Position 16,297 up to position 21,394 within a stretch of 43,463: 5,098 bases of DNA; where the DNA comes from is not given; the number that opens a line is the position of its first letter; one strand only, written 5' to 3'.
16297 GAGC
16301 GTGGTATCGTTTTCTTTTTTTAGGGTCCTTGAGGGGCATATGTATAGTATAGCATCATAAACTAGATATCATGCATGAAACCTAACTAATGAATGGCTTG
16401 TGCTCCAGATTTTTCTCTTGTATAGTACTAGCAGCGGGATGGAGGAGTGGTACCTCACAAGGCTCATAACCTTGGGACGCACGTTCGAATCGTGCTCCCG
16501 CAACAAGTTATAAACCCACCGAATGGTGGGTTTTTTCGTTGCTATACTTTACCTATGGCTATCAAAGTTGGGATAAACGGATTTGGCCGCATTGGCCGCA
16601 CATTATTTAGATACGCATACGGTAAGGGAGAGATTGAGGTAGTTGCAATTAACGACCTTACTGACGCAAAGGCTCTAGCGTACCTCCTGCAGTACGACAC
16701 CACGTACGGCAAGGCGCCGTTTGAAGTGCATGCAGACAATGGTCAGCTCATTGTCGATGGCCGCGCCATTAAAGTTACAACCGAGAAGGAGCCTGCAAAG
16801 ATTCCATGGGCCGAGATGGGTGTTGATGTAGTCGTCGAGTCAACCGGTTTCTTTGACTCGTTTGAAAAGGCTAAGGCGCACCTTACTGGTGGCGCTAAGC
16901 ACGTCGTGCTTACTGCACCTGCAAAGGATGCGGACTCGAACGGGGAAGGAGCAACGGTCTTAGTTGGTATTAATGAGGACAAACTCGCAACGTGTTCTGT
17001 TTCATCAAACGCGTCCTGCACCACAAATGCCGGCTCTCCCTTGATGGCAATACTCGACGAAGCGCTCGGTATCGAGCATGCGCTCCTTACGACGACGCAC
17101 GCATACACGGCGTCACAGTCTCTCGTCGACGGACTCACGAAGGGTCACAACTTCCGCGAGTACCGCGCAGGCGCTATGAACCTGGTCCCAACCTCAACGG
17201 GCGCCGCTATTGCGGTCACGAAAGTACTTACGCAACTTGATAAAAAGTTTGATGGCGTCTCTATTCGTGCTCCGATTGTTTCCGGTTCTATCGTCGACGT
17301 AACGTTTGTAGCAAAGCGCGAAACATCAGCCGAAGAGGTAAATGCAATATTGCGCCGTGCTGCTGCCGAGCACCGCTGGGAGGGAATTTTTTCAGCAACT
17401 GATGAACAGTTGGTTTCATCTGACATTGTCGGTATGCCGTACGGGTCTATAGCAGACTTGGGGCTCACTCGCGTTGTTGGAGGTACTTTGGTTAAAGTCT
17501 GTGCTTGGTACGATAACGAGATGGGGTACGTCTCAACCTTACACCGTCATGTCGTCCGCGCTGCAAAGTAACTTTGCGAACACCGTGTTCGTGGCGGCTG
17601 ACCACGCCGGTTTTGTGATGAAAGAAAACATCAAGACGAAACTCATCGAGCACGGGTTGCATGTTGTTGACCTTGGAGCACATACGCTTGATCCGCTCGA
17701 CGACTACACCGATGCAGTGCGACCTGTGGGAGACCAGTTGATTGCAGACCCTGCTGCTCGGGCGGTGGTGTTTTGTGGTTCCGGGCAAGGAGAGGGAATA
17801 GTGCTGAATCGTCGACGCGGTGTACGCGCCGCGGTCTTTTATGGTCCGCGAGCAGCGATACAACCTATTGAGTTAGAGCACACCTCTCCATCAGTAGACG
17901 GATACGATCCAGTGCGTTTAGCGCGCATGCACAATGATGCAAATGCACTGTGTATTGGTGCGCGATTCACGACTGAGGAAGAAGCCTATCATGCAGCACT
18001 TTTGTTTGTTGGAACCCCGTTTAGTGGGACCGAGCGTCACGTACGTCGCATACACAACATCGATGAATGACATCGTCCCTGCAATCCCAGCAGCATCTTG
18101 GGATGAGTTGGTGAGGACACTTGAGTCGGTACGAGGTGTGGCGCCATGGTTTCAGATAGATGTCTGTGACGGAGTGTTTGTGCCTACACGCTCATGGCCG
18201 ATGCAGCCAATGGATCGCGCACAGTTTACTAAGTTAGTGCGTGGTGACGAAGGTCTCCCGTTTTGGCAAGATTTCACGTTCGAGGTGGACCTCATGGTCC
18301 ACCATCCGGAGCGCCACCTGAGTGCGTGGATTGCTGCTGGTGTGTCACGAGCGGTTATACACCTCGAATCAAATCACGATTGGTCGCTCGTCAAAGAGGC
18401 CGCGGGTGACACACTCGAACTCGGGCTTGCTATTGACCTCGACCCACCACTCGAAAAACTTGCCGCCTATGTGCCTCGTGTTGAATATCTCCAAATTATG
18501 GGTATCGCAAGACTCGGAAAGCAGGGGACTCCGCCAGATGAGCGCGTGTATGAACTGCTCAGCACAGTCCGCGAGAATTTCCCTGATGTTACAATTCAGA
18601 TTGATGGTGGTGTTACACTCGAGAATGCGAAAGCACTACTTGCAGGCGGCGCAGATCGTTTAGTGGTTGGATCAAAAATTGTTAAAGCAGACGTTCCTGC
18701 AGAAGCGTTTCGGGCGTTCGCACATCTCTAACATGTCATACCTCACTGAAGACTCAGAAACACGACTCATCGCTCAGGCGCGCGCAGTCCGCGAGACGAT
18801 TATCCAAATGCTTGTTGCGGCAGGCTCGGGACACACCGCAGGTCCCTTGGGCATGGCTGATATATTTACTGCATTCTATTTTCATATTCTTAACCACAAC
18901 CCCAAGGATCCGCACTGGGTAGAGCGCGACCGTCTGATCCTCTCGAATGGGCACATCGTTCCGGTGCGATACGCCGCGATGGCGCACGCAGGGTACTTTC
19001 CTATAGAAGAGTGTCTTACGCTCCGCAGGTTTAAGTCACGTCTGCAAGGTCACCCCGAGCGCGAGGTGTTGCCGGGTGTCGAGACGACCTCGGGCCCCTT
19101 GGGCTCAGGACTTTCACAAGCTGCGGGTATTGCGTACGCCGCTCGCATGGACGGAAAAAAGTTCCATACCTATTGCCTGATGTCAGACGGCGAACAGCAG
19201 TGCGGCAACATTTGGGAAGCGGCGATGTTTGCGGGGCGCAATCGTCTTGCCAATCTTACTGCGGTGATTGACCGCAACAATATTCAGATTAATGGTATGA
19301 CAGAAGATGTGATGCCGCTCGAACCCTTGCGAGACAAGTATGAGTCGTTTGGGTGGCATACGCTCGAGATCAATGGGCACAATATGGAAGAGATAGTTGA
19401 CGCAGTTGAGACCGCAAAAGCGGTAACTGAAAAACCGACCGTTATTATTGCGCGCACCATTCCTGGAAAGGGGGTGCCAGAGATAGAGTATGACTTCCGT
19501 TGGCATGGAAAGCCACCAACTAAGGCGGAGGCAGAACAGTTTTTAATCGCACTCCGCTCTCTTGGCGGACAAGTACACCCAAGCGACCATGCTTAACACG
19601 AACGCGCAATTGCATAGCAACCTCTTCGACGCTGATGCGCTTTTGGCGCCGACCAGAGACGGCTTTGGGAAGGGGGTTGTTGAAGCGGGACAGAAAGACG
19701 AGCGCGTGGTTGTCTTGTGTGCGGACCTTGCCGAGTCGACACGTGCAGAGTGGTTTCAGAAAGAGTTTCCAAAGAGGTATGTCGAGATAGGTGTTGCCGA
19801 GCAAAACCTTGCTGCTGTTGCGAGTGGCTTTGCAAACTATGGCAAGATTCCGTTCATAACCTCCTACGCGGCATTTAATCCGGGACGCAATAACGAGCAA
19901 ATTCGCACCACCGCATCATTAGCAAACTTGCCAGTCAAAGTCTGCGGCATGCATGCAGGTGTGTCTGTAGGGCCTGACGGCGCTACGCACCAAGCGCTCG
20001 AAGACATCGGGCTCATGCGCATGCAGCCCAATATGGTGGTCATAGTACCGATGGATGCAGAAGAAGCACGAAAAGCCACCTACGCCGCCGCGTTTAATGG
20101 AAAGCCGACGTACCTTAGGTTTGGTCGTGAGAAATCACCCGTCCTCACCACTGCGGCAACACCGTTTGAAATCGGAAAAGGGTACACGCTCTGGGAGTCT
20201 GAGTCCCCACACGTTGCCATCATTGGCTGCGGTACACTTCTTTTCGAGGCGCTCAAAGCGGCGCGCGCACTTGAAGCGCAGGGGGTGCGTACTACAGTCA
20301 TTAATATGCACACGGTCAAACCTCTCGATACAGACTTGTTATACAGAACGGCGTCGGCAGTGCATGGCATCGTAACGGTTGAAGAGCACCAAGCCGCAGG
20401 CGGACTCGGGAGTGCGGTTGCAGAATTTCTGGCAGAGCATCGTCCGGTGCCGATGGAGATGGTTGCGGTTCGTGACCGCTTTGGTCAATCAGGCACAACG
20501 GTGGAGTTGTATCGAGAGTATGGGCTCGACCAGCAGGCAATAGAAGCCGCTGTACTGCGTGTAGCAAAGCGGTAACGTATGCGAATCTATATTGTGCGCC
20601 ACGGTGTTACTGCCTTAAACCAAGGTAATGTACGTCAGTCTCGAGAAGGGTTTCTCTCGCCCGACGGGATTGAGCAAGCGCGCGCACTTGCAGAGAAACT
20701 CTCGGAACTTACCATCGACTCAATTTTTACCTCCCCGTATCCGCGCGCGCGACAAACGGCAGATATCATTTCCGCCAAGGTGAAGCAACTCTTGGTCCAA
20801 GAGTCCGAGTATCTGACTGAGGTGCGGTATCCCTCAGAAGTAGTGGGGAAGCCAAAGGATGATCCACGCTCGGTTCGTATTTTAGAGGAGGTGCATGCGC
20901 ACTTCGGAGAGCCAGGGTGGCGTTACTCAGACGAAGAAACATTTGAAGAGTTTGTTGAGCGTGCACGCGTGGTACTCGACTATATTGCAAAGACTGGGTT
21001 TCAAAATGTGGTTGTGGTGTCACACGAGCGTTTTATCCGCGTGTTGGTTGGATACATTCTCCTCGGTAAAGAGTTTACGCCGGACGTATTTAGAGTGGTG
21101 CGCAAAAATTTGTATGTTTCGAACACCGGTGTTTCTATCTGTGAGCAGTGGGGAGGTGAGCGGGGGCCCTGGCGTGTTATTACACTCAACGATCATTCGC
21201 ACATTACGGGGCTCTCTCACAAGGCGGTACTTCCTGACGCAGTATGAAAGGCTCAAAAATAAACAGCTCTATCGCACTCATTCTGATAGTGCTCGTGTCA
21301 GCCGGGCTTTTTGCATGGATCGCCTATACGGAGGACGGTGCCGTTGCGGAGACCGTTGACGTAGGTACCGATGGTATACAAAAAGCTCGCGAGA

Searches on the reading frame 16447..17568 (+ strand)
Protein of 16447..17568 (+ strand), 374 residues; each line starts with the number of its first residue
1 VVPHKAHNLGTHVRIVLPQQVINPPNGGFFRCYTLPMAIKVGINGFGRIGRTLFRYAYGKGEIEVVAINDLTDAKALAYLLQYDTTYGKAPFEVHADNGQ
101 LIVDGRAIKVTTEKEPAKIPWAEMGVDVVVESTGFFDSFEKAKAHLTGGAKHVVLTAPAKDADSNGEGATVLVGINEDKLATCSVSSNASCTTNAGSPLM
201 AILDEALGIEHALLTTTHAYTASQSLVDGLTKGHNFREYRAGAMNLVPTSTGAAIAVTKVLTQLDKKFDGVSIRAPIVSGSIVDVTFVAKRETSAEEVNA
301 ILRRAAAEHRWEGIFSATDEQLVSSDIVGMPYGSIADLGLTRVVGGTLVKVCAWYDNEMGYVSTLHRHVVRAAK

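Call 17: search_protein_families(library=pfam, proteins=[window:16447-17568:+], max_evalue=0.001)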
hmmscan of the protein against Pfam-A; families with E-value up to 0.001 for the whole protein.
window:16447-17568:+ (374 aa): 2 families
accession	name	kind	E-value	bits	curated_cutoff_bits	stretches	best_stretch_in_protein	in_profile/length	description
PF02800.25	Gp_dh_C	-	1.4e-46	158.4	24.4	1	198-355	3-158/158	Glyceraldehyde 3-phosphate dehydrogenase, C-terminal domain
PF00044.30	Gp_dh_N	-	1e-38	132.1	31.7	1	39-137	1-99/101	Glyceraldehyde 3-phosphate dehydrogenase, NAD binding domain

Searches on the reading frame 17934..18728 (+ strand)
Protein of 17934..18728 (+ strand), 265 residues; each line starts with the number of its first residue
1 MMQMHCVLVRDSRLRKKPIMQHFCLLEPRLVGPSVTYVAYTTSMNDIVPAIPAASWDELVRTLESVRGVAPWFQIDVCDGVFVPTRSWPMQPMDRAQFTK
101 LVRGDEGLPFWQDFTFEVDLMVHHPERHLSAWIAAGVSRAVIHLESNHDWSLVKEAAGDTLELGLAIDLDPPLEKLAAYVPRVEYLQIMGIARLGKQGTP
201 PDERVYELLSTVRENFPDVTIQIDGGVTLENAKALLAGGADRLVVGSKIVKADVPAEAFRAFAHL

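Call 17: search_protein_families(library=pfam, proteins=[window:17934-18728:+], max_evalue=0.001)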
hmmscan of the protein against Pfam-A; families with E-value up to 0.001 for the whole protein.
window:17934-18728:+ (265 aa): 2 families
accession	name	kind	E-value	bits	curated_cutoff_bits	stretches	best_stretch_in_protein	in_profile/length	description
PF00834.25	Ribul_P_3_epim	-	4.6e-18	65.8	21.1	1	47-249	2-197/198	Ribulose-phosphate 3 epimerase family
PF00977.27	His_biosynth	-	0.00012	22.1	23.6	0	206-252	62-108/228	Histidine biosynthesis protein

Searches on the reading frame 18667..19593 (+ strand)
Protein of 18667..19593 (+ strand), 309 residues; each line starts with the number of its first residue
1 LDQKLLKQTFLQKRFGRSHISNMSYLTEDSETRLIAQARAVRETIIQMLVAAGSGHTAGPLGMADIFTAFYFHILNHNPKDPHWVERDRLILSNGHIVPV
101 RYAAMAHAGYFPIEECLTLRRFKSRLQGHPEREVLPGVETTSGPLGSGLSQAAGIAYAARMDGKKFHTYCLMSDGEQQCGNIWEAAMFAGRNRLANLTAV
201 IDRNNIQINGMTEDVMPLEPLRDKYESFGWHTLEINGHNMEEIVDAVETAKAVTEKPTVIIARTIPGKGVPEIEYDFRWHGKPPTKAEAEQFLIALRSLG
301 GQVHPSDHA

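Call 17: search_protein_families(library=pfam, proteins=[window:18667-19593:+], max_evalue=0.001)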
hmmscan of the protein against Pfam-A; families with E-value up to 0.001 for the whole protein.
window:18667-19593:+ (309 aa): 4 families
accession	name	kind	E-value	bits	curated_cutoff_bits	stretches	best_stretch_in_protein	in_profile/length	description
PF00456.26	Transketolase_N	-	2.8e-60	204.5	22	1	38-291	6-270/334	Transketolase, thiamine diphosphate binding domain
PF13292.11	DXP_synthase_N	-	1.8e-10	41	21.2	1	20-209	4-176/274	1-deoxy-D-xylulose-5-phosphate synthase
PF00676.26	E1_dh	-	4.3e-08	32.9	22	1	138-255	96-212/300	Dehydrogenase E1 component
PF09364.15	XFP_N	-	0.00019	20.8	23.7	1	136-246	133-243/364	XFP N-terminal domain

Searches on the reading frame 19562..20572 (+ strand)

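Call 17: search_protein_families(library=pfam, proteins=[window:19562-20572:+], max_evalue=0.001)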
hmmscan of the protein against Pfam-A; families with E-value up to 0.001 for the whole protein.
window:19562-20572:+ (337 aa): 3 families
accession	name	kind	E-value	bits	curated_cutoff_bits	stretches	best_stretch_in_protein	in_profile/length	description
PF02779.29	Transket_pyr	-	3.1e-39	134.8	27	1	31-191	5-171/174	Transketolase, pyrimidine binding domain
PF02780.25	Transketolase_C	-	3.1e-28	98.6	25.9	1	207-327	1-124/124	Transketolase, C-terminal domain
PF22613.1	Transketolase_C_1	-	1.8e-08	35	27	1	207-323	2-113/113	Transketolase-like TK C-terminal domain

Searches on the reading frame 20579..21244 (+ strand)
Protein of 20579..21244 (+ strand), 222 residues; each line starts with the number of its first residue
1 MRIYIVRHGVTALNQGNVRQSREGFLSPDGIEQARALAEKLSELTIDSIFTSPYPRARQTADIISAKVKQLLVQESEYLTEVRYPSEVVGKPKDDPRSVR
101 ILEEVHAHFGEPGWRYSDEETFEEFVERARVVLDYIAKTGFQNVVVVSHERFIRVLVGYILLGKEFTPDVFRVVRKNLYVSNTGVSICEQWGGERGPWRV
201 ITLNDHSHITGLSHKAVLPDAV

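Call 17: search_protein_families(library=pfam, proteins=[window:20579-21244:+], max_evalue=0.001)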
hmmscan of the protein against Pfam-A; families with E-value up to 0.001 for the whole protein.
window:20579-21244:+ (222 aa): 1 family
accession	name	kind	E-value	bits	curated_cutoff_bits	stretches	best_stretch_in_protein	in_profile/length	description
PF00300.27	His_Phos_1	-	3.4e-31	108.9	21.7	1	3-193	1-184/194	Histidine phosphatase superfamily (branch 1)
